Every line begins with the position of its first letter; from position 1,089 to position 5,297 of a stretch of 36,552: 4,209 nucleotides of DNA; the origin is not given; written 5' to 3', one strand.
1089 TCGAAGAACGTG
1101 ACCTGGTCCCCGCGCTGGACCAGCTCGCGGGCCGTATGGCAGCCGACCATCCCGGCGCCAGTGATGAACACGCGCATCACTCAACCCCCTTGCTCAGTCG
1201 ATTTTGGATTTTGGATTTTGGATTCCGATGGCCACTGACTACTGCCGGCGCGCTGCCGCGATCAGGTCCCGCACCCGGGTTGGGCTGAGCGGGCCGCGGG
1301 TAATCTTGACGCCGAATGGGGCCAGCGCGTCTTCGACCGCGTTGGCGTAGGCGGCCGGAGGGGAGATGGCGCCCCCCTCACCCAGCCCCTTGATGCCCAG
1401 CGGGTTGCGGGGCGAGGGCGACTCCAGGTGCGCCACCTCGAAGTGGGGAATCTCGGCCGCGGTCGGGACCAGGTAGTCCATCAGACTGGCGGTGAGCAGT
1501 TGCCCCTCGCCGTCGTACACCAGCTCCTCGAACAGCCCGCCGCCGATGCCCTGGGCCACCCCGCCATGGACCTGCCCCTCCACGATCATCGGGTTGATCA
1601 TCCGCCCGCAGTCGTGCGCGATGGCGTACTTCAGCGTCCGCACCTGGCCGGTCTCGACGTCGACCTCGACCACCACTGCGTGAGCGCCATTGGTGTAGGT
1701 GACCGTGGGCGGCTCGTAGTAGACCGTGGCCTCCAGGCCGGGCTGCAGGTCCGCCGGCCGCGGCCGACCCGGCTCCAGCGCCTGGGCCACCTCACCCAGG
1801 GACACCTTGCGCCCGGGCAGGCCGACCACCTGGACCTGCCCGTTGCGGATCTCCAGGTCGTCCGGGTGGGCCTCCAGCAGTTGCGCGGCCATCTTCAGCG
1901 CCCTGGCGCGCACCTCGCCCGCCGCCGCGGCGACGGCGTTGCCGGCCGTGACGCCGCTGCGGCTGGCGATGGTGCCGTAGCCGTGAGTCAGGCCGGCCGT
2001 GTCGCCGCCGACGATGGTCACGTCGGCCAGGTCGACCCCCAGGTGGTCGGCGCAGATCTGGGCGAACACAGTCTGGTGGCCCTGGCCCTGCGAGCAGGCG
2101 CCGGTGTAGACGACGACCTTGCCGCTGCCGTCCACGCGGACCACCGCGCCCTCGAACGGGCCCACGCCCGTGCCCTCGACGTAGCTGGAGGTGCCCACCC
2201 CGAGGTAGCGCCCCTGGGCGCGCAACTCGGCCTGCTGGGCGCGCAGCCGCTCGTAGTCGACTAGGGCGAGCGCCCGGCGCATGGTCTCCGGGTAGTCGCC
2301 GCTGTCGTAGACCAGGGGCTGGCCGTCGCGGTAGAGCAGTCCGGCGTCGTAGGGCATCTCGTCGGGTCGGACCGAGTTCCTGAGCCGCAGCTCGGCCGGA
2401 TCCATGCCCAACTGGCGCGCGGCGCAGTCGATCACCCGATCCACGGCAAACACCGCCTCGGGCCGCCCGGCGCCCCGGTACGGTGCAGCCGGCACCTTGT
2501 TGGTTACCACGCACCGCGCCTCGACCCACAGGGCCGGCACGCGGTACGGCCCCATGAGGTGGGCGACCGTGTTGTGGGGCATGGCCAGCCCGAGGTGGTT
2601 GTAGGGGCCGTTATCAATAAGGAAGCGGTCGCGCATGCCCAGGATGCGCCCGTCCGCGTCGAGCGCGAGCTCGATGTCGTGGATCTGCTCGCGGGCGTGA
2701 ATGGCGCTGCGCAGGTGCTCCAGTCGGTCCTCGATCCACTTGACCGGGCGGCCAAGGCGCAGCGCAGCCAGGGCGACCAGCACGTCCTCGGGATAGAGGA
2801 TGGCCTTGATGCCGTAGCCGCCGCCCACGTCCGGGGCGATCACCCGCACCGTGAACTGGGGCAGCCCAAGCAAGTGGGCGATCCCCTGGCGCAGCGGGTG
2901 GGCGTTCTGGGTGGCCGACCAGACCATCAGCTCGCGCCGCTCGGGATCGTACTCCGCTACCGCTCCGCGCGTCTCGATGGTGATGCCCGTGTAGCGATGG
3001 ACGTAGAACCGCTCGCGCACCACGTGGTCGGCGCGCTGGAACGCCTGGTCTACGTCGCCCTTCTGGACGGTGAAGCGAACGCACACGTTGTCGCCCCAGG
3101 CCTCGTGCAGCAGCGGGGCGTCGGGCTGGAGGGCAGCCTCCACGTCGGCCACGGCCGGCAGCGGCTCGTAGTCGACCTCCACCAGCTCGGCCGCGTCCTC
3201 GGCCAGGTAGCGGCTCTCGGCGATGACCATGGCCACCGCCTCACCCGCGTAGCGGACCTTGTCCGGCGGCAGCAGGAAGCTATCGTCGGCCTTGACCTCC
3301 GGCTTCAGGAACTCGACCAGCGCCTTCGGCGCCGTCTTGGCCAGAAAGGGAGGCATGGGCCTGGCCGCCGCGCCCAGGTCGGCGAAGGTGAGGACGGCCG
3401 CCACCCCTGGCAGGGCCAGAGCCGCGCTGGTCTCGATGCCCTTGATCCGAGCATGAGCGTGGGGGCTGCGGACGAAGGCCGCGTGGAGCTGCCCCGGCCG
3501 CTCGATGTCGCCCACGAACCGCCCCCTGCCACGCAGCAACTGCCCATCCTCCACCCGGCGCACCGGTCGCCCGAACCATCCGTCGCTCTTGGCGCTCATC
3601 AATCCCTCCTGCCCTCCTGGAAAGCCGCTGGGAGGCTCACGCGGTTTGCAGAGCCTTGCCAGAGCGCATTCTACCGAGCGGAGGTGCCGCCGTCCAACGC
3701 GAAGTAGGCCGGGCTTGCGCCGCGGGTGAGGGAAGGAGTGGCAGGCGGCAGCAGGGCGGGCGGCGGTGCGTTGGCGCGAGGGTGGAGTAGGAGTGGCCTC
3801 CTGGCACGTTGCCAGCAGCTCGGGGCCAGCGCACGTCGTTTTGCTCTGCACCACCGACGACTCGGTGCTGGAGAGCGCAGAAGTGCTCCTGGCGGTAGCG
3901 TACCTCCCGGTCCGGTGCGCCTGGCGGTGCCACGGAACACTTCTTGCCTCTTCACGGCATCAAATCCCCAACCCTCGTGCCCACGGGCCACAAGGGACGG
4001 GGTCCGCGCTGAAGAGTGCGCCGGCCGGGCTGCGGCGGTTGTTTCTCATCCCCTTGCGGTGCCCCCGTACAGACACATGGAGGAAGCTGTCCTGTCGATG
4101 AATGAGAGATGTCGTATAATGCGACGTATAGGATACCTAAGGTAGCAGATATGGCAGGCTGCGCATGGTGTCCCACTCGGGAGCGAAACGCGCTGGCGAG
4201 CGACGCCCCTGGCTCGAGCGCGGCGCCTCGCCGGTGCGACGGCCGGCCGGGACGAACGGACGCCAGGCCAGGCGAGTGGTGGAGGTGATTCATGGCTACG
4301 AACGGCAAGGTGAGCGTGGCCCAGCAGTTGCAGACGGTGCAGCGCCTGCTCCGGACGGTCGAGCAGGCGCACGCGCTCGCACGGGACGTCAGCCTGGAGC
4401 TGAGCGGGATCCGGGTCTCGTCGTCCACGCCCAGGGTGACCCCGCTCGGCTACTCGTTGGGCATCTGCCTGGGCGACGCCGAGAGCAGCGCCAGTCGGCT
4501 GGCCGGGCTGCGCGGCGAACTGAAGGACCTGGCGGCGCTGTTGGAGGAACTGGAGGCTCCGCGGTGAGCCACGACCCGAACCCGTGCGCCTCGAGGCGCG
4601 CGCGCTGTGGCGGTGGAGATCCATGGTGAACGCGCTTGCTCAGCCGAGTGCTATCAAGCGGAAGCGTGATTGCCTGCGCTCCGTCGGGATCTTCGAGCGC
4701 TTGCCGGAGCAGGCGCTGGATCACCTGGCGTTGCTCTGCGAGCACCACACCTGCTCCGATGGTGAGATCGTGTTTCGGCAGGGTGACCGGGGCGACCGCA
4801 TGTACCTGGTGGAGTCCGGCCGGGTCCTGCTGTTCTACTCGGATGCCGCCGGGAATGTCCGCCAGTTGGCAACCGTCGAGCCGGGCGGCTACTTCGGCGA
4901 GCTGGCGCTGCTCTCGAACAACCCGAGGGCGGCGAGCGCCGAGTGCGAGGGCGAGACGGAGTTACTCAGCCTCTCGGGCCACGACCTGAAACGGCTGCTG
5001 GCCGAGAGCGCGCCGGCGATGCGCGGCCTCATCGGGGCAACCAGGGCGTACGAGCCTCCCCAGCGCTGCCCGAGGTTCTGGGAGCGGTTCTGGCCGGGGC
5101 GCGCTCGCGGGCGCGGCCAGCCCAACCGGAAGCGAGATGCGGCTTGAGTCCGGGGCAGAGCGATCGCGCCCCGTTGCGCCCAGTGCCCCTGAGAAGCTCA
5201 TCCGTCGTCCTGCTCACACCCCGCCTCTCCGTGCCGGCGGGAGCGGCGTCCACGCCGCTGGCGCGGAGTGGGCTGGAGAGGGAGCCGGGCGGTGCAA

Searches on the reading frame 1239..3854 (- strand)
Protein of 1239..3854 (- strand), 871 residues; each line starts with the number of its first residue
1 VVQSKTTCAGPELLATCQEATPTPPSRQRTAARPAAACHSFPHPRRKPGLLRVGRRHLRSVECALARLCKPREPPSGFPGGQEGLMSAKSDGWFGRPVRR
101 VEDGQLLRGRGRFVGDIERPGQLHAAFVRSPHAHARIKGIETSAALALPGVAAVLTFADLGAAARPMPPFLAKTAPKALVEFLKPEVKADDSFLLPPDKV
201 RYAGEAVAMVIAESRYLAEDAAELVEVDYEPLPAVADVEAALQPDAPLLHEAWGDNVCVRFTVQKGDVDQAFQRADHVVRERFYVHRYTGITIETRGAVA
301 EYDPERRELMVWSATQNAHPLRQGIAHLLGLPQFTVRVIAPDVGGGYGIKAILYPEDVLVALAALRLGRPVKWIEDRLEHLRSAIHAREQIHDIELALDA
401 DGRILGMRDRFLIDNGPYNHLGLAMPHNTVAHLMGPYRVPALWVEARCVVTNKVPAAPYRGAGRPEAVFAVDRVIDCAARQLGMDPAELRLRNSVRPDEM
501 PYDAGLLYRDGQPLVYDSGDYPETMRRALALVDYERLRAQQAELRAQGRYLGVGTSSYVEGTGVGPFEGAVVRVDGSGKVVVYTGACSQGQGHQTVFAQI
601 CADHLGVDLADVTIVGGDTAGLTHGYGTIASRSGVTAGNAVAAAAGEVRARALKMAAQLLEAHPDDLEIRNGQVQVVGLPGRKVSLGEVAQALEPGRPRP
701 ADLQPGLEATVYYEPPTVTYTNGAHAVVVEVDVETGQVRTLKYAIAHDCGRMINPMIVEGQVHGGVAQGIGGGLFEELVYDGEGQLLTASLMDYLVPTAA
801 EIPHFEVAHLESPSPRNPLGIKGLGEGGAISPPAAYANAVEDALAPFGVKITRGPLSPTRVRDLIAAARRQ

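Call 47: search_protein_families(library=pfam, proteins=[window:1239-3854:-], max_evalue=0.0001)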
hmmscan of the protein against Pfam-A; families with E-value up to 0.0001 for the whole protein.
window:1239-3854:- (871 aa): 3 families
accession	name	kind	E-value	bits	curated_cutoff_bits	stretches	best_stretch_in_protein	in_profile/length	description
PF20256.3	MoCoBD_2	-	1.3e-88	297.6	27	1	528-803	2-283/283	Molybdopterin cofactor-binding domain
PF02738.23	MoCoBD_1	-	6.8e-82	274.7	27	1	250-493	2-243/244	Molybdopterin cofactor-binding domain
PF01315.27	Ald_Xan_dh_C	-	9.6e-29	100.4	31.3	1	109-233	2-110/110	Aldehyde oxidase and xanthine dehydrogenase, a/b hammerhead domain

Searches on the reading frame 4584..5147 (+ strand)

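Call 101: search_protein_families(library=pfam, proteins=[window:4584-5147:+], max_evalue=0.0001)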
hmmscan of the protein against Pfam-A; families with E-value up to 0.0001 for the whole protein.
window:4584-5147:+ (187 aa): 1 family
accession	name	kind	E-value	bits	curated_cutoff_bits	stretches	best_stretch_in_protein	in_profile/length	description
PF00027.35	cNMP_binding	-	7.2e-22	77.6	27.5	1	58-141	5-88/89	Cyclic nucleotide-binding domain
